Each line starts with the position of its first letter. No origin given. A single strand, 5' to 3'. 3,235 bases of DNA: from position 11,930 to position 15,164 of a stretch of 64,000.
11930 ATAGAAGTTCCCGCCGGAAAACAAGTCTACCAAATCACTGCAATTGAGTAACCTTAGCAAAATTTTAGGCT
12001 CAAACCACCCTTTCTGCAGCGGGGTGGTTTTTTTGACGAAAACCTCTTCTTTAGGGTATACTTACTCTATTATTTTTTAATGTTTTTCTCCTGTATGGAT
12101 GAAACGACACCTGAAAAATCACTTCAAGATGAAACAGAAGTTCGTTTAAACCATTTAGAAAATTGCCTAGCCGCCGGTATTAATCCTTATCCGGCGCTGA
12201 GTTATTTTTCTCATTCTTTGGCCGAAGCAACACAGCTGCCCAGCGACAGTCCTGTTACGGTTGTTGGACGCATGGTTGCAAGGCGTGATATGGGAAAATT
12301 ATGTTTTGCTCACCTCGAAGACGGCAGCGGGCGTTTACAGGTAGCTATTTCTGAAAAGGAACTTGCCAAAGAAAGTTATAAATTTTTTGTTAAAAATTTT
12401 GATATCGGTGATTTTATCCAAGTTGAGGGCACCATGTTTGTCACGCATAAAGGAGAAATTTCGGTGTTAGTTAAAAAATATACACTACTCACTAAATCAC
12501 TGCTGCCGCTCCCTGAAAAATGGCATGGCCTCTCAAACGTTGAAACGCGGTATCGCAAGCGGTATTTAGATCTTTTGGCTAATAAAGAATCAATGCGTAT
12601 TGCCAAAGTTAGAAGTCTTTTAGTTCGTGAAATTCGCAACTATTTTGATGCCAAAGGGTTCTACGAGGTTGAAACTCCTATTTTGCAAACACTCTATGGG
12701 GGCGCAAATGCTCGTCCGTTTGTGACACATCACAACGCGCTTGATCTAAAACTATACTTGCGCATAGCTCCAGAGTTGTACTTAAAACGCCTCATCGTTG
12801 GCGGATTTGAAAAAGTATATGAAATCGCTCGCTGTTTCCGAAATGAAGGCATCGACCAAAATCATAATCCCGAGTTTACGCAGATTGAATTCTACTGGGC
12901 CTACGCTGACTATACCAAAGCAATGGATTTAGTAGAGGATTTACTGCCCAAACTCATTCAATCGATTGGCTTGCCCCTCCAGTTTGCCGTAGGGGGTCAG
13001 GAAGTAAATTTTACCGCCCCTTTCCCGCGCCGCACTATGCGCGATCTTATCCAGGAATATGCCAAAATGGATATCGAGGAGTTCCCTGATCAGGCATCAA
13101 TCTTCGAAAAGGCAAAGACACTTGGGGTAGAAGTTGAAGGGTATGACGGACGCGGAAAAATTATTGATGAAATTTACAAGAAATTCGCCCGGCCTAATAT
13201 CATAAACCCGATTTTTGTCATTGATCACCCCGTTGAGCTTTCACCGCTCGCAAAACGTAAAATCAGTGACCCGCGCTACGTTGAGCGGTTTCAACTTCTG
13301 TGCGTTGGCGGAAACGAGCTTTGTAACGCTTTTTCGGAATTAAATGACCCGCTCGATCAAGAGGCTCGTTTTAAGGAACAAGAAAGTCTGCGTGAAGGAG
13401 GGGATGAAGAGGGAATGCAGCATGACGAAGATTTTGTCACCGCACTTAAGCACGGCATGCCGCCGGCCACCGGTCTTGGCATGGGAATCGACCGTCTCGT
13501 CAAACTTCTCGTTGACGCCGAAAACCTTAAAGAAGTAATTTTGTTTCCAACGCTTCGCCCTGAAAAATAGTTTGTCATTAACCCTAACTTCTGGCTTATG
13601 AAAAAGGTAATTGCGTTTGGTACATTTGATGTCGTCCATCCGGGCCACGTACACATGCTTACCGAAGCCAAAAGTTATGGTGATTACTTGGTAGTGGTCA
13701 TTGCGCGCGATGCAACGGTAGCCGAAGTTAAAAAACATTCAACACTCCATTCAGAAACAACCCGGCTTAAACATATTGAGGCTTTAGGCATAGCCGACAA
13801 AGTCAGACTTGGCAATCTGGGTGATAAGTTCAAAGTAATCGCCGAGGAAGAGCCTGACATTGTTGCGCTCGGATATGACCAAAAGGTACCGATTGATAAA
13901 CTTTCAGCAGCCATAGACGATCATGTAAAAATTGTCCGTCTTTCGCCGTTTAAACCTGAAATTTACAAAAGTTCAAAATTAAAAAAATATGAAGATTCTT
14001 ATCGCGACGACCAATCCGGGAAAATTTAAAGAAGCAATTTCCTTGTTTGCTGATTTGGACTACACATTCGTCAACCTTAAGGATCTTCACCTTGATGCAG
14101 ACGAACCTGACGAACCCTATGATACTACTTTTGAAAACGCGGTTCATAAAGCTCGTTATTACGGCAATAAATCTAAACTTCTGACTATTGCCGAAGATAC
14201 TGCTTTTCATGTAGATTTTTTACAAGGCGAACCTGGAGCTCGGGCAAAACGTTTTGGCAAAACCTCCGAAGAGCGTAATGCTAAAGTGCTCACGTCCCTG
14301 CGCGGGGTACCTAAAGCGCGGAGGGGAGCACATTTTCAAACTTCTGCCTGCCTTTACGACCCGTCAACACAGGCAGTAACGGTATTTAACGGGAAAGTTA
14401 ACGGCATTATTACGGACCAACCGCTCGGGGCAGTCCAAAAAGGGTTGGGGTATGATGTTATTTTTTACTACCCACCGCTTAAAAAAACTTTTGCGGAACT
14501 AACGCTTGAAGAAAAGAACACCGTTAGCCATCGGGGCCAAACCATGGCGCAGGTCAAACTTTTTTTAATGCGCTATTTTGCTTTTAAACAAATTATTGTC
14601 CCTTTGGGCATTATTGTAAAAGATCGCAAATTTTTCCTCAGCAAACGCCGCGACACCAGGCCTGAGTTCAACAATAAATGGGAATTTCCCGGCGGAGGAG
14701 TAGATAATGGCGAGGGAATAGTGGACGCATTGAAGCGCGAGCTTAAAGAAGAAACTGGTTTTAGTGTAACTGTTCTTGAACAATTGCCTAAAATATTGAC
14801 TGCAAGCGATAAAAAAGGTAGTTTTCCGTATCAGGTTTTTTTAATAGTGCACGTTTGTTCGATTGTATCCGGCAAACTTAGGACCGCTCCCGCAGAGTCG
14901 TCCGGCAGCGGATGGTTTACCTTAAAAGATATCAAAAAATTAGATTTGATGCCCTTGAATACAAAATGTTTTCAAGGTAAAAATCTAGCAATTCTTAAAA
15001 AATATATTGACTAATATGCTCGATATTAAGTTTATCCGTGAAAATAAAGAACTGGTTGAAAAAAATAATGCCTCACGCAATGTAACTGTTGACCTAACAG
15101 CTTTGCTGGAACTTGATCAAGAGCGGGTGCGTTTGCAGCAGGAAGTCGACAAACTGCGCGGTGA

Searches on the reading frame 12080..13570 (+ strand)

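Call 12: search_protein_families(library=pfam, proteins=[window:12080-13570:+], max_evalue=0.00001)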
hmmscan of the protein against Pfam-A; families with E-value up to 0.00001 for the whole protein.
window:12080-13570:+ (496 aa): 3 families
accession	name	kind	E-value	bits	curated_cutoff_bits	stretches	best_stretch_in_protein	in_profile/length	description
PF00152.25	tRNA-synt_2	-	1.7e-88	297.1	25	1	154-492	2-307/308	tRNA synthetases class II (D, K and N)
PF01336.31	tRNA_anti-codon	-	1.3e-16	60.7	27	1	59-137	1-75/75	OB-fold nucleic acid binding domain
PF01409.25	tRNA-synt_2d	-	3.5e-07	30.4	19.8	0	245-314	104-172/246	tRNA synthetases class II core domain (F)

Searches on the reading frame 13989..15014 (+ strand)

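Call 12: search_protein_families(library=pfam, proteins=[window:13989-15014:+], max_evalue=0.00001)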
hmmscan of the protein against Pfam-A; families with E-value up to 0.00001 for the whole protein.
window:13989-15014:+ (341 aa): 2 families
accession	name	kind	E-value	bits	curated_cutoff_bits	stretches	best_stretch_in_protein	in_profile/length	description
PF01725.21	Ham1p_like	-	3.9e-45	154.5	22.5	1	3-190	1-184/186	Ham1 family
PF00293.34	NUDIX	-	3.5e-18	66.3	21.1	1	207-320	7-123/134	NUDIX domain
